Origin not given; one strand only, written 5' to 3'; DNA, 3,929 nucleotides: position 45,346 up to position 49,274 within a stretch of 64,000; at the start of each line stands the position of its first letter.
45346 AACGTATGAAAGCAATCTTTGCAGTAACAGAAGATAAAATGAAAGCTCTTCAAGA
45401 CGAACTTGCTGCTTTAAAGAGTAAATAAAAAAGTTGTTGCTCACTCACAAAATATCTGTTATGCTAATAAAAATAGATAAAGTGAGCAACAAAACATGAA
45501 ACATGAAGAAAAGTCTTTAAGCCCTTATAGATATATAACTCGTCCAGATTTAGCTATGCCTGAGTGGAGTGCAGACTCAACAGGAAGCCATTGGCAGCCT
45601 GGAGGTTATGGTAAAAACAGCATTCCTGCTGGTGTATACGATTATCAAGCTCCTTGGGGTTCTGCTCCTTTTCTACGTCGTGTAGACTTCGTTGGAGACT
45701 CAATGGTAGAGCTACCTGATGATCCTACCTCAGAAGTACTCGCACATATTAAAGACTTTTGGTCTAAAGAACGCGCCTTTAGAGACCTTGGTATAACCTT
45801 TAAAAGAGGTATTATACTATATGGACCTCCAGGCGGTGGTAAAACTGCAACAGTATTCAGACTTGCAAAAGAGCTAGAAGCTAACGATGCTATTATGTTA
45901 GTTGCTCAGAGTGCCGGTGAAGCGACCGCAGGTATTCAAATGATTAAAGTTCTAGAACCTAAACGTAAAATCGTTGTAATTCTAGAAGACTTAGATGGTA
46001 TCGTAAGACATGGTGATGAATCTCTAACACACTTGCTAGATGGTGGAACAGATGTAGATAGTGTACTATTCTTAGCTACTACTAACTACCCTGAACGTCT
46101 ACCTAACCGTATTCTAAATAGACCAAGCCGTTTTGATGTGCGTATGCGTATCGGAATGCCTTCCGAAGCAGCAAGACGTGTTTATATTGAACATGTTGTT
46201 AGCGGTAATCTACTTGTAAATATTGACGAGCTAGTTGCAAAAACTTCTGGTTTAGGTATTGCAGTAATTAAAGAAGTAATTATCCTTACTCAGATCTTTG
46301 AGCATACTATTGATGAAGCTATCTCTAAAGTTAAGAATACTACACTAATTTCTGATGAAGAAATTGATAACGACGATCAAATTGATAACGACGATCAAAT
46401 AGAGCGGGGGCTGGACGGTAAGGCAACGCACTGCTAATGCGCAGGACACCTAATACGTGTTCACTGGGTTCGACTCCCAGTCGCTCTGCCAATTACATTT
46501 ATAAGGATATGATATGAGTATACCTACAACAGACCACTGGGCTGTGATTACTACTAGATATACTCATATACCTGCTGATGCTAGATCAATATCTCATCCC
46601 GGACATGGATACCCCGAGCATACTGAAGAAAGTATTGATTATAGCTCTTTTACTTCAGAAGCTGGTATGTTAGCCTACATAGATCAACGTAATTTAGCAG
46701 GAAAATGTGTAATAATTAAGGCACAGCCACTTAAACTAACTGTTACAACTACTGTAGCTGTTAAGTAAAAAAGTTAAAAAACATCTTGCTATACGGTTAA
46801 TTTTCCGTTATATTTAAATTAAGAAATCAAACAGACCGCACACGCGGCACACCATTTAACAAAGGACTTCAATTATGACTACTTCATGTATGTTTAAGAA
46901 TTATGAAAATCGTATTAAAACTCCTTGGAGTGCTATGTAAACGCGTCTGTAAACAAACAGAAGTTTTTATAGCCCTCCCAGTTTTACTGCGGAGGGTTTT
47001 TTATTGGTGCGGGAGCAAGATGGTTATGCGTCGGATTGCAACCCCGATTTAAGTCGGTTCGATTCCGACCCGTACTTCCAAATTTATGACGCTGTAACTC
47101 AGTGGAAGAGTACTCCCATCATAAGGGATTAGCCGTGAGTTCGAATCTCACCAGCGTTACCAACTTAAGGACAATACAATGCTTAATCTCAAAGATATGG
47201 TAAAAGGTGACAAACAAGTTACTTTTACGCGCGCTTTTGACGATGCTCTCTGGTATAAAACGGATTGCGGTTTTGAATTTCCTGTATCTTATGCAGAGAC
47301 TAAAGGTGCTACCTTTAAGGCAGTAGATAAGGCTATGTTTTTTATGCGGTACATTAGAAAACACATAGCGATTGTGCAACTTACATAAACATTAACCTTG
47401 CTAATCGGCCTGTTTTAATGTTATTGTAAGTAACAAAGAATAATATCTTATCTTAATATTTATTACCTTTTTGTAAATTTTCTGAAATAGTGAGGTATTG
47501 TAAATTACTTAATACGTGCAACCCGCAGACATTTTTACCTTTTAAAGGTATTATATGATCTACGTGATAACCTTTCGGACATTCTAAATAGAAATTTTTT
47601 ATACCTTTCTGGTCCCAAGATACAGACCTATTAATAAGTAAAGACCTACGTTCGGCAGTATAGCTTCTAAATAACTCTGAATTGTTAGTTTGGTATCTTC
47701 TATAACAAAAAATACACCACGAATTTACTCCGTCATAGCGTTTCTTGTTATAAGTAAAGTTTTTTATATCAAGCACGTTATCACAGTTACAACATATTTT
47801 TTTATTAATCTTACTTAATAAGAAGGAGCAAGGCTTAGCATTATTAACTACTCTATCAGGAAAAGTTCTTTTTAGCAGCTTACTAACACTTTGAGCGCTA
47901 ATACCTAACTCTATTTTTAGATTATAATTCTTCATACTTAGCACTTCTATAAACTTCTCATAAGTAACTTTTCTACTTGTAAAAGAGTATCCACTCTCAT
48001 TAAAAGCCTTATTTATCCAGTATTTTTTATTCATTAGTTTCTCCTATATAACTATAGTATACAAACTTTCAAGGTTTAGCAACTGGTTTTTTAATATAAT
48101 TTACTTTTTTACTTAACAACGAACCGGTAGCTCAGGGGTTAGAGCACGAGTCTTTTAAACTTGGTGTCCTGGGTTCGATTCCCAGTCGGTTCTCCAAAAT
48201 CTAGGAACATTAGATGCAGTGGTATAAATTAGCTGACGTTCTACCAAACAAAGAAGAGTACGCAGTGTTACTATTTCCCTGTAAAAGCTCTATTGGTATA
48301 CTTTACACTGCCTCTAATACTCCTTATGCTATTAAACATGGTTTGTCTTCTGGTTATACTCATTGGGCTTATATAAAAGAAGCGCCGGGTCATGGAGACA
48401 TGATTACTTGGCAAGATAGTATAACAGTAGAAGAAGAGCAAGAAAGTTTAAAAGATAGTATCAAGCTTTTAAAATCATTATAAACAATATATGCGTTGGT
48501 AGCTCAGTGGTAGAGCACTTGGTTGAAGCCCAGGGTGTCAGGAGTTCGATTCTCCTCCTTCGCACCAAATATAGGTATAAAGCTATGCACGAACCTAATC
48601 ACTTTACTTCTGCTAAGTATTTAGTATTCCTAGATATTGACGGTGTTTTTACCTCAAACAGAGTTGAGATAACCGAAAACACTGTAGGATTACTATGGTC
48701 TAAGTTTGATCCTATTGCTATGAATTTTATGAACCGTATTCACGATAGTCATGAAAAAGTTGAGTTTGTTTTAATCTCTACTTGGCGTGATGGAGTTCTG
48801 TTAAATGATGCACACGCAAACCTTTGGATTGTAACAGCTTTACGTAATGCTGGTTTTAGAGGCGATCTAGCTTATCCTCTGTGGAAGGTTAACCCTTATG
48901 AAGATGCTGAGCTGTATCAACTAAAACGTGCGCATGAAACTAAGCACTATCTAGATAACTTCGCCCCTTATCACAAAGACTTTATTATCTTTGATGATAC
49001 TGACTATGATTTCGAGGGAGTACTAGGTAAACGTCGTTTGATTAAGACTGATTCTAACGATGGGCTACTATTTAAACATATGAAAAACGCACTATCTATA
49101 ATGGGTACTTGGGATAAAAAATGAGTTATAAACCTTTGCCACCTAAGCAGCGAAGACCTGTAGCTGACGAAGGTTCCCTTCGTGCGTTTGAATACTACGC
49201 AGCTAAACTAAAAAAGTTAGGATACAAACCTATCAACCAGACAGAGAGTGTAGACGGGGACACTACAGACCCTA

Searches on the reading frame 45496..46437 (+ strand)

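Call 60: search_protein_families(library=pfam, proteins=[window:45496-46437:+], max_evalue=0.001)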
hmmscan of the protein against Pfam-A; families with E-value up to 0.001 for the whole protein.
window:45496-46437:+ (313 aa): 3 families
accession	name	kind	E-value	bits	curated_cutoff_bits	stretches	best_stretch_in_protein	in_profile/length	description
PF00004.35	AAA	-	1.9e-14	54.7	21.2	1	106-220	1-130/131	ATPase family associated with various cellular activities (AAA)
PF25199.1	nSTAND_NTPase5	-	0.00014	22.1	34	1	104-195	42-131/145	Novel STAND NTPase 5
PF13191.12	AAA_16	-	0.00019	22.4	32.6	0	103-135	24-56/167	AAA ATPase domain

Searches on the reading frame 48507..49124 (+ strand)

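Call 60: search_protein_families(library=pfam, proteins=[window:48507-49124:+], max_evalue=0.001)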
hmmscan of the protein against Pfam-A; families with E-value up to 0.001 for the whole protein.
window:48507-49124:+ (205 aa): 1 family
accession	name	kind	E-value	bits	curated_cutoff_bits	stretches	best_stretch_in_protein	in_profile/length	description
PF18143.6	HAD_SAK_2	-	1e-13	52.3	27.5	1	39-187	1-134/139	HAD domain in Swiss Army Knife RNA repair proteins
